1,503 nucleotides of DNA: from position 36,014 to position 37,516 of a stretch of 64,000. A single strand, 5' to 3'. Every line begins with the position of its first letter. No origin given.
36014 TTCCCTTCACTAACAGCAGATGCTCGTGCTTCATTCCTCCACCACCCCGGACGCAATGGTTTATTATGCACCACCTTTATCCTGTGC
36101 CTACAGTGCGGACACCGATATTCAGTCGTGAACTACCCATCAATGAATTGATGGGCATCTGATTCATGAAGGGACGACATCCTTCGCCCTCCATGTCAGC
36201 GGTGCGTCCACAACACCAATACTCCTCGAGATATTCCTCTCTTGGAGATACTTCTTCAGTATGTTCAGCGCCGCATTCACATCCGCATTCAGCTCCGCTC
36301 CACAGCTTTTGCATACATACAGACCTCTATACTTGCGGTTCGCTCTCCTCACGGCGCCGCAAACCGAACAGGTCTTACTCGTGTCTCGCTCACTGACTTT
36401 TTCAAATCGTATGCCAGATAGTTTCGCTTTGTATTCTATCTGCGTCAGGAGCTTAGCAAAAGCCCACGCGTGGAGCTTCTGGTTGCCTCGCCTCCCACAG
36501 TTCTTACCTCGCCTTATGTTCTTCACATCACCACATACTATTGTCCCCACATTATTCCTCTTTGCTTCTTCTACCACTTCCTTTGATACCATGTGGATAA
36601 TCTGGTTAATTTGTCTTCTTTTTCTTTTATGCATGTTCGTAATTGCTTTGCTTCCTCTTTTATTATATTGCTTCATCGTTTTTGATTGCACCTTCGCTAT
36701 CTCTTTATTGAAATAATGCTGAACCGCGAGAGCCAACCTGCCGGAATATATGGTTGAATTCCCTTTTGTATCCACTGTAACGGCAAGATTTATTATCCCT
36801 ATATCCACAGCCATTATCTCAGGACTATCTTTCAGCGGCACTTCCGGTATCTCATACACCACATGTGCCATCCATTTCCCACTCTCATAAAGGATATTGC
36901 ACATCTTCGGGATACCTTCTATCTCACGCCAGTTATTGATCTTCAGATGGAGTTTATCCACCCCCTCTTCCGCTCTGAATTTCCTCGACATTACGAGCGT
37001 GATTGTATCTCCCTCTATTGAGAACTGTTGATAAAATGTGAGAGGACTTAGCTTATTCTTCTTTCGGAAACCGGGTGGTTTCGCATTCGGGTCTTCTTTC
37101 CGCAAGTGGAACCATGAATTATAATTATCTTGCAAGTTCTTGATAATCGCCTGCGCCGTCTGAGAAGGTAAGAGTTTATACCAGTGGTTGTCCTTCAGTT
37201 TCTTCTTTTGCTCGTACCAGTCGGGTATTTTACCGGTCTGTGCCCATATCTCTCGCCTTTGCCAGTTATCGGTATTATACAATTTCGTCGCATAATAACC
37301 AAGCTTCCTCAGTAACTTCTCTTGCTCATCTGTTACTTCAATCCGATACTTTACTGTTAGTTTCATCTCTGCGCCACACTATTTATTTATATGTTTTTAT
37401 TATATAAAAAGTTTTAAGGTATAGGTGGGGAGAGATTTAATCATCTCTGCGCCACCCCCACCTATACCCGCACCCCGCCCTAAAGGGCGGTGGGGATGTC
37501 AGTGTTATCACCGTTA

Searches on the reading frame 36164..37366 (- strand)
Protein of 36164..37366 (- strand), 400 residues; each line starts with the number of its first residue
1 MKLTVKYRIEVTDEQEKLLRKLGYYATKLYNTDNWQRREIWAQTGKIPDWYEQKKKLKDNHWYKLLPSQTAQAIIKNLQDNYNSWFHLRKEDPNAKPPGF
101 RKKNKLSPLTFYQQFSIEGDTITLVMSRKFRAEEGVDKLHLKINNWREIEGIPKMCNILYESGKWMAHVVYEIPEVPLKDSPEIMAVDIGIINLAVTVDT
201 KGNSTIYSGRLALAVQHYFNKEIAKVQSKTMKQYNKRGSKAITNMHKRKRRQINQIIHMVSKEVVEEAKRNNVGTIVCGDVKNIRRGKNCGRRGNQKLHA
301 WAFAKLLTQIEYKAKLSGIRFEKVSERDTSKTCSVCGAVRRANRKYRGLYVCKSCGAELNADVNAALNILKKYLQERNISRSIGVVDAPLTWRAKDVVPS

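Call 12: search_protein_families(library=pfam, proteins=[window:36164-37366:-], max_evalue=0.01)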
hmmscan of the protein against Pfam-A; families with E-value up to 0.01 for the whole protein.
window:36164-37366:- (400 aa): 3 families
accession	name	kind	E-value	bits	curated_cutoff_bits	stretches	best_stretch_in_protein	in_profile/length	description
PF07282.18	Cas12f1-like_TNB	-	1.2e-22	80.3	26.3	1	303-369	1-60/60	Cas12f1-like, TNB domain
PF01385.25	OrfB_IS605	-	2.4e-19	70.2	30.5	1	168-284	1-119/120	Probable transposase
PF12323.14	HTH_OrfB_IS605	-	0.00025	20.9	21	1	1-46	1-47/47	Helix-turn-helix domain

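Call 93: search_protein_families(library=ncbifam, proteins=[window:36164-37366:-], max_evalue=0.001)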
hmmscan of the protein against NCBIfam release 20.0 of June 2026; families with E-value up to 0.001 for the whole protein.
window:36164-37366:- (400 aa): 9 families
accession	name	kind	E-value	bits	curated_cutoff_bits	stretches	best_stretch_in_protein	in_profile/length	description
NF040570.1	guided_TnpB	subfamily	2.2e-69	234.6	100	1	6-372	2-389/389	RNA-guided endonuclease TnpB family protein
NF049972.1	CRISPR_Cas12f2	exception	1.1e-34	120.1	450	1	175-376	320-522/524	type V CRISPR-associated effector Cas12f2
NF038281.1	IS200_TnpB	exception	5.6e-23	81.7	425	1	4-372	3-358/360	IS200/IS605 family element RNA-guided endonuclease TnpB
NF038280.1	IS607_TnpB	exception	2.5e-18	66.3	350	1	50-377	65-396/431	IS607 family element RNA-guided endonuclease TnpB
TIGR01766.2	TIGR01766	domain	6e-18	65.1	32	1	250-330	2-82/82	IS200/IS605 family accessory protein TnpB-related protein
NF038192.1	V_cas_c2c8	exception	8.6e-07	28.4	350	0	66-342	150-456/457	type V CRISPR-associated protein C2c8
NF033950.0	Cas12c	equivalog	2.3e-05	22.3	250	1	350-378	1214-1244/1246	type V CRISPR-associated protein Cas12c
NF045604.1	cas_Cas12e_CasX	equivalog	7.7e-05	21.2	200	1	344-374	856-886/886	type V CRISPR RNA-guided endonuclease Cas12e/CasX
NF038191.1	V_Cas12k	exception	0.00036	19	150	0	39-91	44-98/629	type V CRISPR-associated protein Cas12k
